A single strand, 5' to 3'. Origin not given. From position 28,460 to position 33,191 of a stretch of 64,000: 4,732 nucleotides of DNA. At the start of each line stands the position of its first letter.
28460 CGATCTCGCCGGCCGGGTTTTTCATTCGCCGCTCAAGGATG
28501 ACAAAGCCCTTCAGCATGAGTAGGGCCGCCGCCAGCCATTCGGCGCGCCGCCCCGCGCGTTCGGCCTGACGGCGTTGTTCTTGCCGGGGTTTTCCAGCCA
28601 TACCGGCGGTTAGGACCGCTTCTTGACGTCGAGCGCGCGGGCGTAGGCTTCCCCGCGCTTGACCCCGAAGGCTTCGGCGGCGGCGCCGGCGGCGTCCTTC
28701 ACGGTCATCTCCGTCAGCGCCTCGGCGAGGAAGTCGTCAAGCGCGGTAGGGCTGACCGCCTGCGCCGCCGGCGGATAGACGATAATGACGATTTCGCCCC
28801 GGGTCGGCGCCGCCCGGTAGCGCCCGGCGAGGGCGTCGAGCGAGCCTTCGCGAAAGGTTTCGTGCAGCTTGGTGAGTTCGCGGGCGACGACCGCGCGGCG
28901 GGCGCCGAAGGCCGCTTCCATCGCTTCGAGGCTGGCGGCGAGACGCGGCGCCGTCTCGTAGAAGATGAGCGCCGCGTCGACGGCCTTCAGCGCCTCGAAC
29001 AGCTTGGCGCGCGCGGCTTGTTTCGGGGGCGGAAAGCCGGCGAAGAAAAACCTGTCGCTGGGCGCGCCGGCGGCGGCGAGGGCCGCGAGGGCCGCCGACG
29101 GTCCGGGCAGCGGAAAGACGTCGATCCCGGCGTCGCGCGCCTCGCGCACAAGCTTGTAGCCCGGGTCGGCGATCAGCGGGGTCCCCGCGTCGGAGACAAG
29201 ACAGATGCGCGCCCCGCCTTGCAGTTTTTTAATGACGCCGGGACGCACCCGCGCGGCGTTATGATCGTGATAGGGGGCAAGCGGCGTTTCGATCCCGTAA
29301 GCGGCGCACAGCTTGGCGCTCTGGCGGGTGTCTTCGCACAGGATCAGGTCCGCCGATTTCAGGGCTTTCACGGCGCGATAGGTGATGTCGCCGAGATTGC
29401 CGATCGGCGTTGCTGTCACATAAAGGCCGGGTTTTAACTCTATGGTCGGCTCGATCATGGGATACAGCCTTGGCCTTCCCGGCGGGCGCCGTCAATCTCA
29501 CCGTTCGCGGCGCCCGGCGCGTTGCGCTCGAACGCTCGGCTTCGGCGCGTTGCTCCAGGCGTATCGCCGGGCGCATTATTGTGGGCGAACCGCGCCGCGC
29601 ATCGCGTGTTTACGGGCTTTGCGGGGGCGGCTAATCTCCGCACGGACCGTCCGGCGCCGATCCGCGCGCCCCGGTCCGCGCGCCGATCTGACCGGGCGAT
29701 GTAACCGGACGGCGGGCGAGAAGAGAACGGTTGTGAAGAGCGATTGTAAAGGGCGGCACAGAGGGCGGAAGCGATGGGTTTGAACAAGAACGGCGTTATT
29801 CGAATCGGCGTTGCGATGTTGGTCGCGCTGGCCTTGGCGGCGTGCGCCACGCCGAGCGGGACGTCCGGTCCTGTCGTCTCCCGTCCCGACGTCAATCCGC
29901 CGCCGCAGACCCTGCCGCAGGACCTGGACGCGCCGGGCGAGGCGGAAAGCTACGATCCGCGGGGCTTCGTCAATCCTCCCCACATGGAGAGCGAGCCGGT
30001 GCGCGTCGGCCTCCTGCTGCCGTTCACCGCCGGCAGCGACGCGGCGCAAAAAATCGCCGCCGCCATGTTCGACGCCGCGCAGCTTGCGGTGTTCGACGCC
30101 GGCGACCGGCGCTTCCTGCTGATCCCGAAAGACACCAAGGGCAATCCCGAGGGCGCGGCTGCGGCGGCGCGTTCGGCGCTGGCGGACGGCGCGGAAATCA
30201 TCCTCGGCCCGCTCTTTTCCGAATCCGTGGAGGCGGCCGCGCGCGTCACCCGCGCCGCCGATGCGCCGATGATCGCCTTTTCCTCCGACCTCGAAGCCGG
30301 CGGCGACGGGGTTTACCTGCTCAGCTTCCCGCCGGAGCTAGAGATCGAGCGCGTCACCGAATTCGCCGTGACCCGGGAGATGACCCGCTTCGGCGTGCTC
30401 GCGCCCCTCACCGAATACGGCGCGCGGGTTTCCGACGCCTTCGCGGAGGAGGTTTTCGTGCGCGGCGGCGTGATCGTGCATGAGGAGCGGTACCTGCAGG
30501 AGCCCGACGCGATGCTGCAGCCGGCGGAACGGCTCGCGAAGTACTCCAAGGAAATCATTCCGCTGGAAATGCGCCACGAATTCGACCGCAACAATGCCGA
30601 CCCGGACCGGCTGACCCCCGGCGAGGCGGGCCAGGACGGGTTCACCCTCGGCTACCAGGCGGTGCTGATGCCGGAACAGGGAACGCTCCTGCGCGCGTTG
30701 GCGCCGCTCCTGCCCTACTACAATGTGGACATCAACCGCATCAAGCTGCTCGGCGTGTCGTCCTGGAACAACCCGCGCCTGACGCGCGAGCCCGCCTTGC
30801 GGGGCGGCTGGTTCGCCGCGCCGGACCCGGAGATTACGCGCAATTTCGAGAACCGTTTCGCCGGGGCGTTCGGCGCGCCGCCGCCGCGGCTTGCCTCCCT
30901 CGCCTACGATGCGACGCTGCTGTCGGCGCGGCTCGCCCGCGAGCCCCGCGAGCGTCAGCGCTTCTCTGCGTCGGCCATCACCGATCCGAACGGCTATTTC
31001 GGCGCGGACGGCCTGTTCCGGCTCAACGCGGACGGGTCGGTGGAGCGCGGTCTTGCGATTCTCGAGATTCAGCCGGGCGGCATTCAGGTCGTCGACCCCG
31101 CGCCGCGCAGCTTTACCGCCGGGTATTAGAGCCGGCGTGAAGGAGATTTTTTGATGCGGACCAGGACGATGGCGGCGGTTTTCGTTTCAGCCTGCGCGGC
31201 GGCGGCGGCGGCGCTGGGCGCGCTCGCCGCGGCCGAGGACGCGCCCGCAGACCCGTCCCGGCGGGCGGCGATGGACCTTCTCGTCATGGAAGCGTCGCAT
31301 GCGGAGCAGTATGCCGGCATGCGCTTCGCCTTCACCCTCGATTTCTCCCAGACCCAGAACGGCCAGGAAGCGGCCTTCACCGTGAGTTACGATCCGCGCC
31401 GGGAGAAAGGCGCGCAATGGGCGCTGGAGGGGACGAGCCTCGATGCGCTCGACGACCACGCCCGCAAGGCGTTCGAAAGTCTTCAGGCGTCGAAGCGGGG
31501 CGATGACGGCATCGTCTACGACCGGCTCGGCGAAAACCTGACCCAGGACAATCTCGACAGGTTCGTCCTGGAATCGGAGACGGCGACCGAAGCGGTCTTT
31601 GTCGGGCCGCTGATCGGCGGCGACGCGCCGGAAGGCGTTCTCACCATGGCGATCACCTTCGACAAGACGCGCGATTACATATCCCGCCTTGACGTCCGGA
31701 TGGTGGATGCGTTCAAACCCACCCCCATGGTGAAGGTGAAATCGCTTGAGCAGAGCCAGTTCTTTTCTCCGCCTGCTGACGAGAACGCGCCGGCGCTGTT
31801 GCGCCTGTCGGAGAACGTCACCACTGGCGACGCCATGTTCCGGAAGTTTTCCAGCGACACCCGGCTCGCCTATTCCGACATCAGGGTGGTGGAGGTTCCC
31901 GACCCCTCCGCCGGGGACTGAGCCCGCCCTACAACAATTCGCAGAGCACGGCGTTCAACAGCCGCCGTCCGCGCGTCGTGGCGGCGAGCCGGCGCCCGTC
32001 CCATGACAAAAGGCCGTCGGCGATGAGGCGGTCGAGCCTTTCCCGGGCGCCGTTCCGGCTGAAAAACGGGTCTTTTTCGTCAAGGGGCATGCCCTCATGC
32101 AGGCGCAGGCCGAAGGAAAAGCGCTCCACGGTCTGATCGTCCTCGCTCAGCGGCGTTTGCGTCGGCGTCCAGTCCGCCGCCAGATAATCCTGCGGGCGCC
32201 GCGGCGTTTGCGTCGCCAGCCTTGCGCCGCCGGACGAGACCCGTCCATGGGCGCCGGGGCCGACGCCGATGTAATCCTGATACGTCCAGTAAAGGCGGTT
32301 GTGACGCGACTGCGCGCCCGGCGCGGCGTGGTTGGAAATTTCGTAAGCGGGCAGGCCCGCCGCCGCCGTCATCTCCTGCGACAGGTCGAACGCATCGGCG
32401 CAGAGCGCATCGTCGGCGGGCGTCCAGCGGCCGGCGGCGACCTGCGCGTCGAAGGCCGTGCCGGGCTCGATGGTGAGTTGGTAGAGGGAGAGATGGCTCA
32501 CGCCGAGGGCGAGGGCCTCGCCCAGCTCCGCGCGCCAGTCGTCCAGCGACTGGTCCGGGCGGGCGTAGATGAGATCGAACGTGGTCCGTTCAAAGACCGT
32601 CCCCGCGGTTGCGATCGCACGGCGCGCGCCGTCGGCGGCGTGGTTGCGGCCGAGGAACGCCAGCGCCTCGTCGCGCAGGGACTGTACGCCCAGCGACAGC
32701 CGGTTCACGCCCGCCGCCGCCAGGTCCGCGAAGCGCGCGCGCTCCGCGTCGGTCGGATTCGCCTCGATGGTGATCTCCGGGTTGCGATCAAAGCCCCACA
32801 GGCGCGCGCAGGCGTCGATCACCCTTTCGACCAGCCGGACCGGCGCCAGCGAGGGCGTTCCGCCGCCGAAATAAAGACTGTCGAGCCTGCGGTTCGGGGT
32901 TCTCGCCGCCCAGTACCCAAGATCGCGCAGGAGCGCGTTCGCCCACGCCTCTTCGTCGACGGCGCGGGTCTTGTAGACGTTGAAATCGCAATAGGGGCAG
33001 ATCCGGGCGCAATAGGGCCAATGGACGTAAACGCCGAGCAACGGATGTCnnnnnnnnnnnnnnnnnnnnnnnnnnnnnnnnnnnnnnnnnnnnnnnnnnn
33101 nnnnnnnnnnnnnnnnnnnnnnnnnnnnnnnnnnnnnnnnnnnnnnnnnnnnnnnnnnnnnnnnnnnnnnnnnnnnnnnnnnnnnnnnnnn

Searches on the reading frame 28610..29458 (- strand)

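Call 33: search_protein_families(library=pfam, proteins=[window:28610-29458:-], max_evalue=0.001)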
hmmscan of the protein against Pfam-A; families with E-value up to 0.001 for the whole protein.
window:28610-29458:- (282 aa): 2 families
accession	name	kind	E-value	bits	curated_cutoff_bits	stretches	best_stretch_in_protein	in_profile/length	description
PF00590.25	TP_methylase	-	1.5e-29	103.9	27.8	1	12-210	2-211/212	Tetrapyrrole (Corrin/Porphyrin) Methylases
PF23016.2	RsmI_C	-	9.6e-11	41.8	27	1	236-277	3-44/46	RsmI C-terminal HTH domain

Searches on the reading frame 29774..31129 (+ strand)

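Call 33: search_protein_families(library=pfam, proteins=[window:29774-31129:+], max_evalue=0.001)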
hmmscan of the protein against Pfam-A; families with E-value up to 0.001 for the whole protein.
window:29774-31129:+ (451 aa): 2 families
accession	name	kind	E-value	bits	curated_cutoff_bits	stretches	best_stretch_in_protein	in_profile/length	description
PF13458.12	Peripla_BP_6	-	4.2e-21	76.4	31.7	1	75-240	1-172/343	Periplasmic binding protein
PF04348.19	LppC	-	3.9e-07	29.5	28.8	1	74-226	217-369/563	LppC putative lipoprotein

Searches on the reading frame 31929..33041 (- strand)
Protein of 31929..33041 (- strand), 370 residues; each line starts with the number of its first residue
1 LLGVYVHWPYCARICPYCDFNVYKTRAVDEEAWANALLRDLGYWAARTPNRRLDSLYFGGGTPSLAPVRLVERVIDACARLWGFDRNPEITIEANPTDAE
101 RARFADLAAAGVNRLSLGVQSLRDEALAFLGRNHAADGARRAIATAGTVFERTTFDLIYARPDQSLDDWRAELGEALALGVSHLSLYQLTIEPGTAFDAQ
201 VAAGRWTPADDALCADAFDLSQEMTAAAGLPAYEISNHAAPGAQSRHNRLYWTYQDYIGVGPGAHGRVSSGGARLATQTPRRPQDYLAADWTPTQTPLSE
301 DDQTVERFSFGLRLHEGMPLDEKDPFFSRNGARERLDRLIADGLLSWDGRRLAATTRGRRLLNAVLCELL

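Call 3: search_protein_families(library=pfam, proteins=[window:31929-33041:-], max_evalue=0.01)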
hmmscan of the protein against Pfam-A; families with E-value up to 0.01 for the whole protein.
window:31929-33041:- (370 aa): 2 families
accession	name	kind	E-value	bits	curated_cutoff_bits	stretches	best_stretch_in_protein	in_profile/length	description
PF04055.27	Radical_SAM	-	2.1e-18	67.5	29.5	1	5-170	1-160/166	Radical SAM superfamily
PF06969.22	HemN_C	-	3.2e-05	24.3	24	1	298-361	1-67/67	HemN C-terminal domain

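Call 4: search_protein_families(library=ncbifam, proteins=[window:31929-33041:-], max_evalue=0.01)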
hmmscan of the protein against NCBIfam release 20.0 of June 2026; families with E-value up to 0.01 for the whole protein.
window:31929-33041:- (370 aa): 17 families
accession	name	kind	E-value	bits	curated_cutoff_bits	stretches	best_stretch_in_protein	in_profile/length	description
NF005133.0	PRK06582.1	equivalog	1.8e-82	277.4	597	1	2-321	12-337/390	coproporphyrinogen III oxidase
TIGR00539.1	hemN_rel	equivalog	9.6e-76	255.2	205.4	1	4-322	3-319/361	radical SAM family heme chaperone HemW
TIGR04107.1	rSAM_HutW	equivalog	4e-40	137.9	400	1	4-279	42-322/419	heme anaerobic degradation radical SAM methyltransferase ChuW/HutW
NF006067.1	PRK08208.1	equivalog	1.9e-36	125.9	380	1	3-361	37-406/427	STM4012 family radical SAM protein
TIGR03994.1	rSAM_HemZ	equivalog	2.7e-28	99.2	321.4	1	3-233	86-318/401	coproporphyrinogen dehydrogenase HemZ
NF004567.0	PRK05904.1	equivalog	5.3e-27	94.9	355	1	4-321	9-311/353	coproporphyrinogen III oxidase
TIGR00538.1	hemN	equivalog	7.3e-26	91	324.95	1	2-190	50-241/454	oxygen-independent coproporphyrinogen III oxidase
NF006385.0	PRK08629.1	equivalog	4.3e-23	81.8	355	1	4-265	55-306/439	coproporphyrinogen III oxidase family protein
NF006064.0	PRK08207.2-2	equivalog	4e-17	62.4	504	1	2-196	145-345/465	coproporphyrinogen III oxidase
NF006066.0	PRK08207.2-5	equivalog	7.7e-16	57.8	1117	1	3-200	192-395/518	coproporphyrinogen III oxidase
NF006061.0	PRK08207.1-4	equivalog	7.3e-14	51.4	702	1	3-190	175-369/501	coproporphyrinogen III oxidase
NF006065.0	PRK08207.2-4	equivalog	5e-13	48.8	922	1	4-192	171-369/484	coproporphyrinogen III oxidase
NF006060.0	PRK08207.1-3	equivalog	9.7e-13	47.7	653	1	2-197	150-352/477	coproporphyrinogen III oxidase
TIGR04419.1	no_iron_rSAM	equivalog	5.2e-09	36.1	300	1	35-261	24-250/378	HemN-related non-iron pseudo-SAM protein PsgB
NF006063.0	PRK08207.2-1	equivalog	6e-08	31.8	1074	1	3-196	194-393/518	coproporphyrinogen III oxidase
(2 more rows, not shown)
